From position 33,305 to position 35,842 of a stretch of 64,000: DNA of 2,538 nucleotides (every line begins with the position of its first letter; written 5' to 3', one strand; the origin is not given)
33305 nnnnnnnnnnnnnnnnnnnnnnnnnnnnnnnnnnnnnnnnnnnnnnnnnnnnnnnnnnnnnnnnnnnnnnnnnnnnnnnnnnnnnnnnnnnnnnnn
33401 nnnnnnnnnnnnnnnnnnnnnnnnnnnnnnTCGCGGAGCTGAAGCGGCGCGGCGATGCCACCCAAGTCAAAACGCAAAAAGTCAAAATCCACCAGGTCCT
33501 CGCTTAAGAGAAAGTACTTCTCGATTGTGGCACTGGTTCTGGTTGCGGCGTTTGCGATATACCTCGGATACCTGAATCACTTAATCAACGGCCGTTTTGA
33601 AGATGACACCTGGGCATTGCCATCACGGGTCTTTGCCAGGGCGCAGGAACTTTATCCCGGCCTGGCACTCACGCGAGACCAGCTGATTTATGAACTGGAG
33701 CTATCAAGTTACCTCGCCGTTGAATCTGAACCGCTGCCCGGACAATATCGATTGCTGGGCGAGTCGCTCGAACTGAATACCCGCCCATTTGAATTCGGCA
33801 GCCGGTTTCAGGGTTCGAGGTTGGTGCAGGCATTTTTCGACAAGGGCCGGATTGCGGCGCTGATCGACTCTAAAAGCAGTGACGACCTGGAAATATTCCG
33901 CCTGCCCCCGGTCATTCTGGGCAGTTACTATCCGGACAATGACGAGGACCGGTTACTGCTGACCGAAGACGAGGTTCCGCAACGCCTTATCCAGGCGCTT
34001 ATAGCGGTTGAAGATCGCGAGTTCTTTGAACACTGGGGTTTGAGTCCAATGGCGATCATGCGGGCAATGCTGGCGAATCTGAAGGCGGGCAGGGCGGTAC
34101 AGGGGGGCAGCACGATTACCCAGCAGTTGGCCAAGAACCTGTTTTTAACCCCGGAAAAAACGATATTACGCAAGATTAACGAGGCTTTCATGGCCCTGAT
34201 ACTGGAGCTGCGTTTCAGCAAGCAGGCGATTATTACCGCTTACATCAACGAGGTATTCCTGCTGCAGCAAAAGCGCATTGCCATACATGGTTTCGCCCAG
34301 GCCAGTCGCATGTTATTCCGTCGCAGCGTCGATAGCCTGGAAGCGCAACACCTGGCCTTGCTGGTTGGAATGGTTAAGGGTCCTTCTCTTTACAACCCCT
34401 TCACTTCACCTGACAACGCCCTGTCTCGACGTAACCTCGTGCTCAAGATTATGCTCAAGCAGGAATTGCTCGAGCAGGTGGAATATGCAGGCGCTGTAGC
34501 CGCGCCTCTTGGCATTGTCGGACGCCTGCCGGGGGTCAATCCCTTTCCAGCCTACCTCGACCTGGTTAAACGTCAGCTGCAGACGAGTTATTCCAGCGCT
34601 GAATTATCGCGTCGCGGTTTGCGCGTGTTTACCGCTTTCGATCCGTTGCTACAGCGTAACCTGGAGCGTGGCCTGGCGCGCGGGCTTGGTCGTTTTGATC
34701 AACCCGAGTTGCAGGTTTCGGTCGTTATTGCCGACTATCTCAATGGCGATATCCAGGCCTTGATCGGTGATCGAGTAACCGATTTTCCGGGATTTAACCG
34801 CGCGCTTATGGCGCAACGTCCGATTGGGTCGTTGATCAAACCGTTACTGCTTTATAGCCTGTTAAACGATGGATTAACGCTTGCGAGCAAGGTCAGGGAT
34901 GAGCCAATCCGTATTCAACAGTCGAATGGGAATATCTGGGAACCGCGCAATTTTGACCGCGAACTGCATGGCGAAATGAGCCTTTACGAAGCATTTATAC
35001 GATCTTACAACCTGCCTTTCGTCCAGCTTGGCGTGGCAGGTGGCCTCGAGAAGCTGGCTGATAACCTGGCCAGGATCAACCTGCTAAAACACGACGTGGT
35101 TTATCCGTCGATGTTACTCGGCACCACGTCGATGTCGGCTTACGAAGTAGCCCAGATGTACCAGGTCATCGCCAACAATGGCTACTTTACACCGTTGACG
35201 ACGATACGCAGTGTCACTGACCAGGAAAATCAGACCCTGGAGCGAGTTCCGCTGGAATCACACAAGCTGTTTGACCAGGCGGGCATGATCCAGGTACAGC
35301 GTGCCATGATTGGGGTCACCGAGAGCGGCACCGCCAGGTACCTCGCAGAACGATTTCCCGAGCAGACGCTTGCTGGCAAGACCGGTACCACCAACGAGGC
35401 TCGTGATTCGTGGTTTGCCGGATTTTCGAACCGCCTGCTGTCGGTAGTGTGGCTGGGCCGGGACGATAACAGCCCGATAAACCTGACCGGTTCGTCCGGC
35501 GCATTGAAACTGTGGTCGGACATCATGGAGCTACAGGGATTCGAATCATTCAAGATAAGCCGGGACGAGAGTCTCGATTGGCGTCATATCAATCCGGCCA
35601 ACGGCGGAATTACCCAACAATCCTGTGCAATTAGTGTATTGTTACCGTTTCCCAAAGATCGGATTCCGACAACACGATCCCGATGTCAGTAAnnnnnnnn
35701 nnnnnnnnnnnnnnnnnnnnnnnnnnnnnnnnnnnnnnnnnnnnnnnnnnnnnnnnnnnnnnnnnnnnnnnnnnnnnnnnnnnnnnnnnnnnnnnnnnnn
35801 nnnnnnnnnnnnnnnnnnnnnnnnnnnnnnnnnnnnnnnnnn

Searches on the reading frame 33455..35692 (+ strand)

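Call 6: search_protein_families(library=ncbifam, proteins=[window:33455-35692:+])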
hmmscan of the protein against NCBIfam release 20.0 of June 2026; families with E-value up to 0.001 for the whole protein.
window:33455-35692:+ (745 aa): 14 families
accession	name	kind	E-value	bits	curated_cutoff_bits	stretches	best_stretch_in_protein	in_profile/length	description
TIGR02071.1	PBP_1b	equivalog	7e-225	748.5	717.75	1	25-732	6-719/729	penicillin-binding protein 1B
NF007061.0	PRK09506.1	equivalog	3e-175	584.3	1120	1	4-705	49-757/825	bifunctional glycosyl transferase/transpeptidase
NF011423.0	PRK14850.1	equivalog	1.4e-162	542.9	1275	1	21-713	12-711/764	penicillin-binding protein 1b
TIGR02074.1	PBP_1a_fam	subfamily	7.2e-132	440.9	508.75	1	169-692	5-530/535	PBP1A family penicillin-binding protein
NF051885.1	tranpepglycosPbpC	equivalog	1.5e-87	294.7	900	1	171-691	80-590/632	multimodular transpeptidase-transglycosylase PbpC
TIGR02073.1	PBP_1c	equivalog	2.9e-86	290.6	494.2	1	155-695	22-544/728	penicillin-binding protein 1C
NF008643.0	PRK11636.1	equivalog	5.2e-81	273.1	1263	3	164-400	64-296/850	peptidoglycan glycosyltransferase/peptidoglycan DD-transpeptidase MrcA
NF038276.1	strep_PBP2A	exception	1.1e-62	212.3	1100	1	172-671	102-610/716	penicillin-binding protein PBP2A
NF038272.1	strep_PBP1A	exception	2e-61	208.2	1075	1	164-651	67-564/658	penicillin-binding protein PBP1A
NF008414.0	PRK11240.1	equivalog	7.8e-51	173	1121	1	168-676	66-545/774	peptidoglycan glycosyltransferase PbpC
NF038274.1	strep_PBP1B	exception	2.2e-44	151.9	1225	2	162-342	78-259/745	penicillin-binding protein PBP1B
TIGR02070.1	mono_pep_trsgly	equivalog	2.9e-32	112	182.65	1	171-333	60-218/224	monofunctional biosynthetic peptidoglycan transglycosylase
NF010008.0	PRK13481.1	equivalog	5.8e-26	91.4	270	1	169-349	83-265/269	glycosyltransferase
TIGR03423.1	pbp2_mrdA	equivalog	7.2e-17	61.2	455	2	556-647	433-527/593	penicillin-binding protein 2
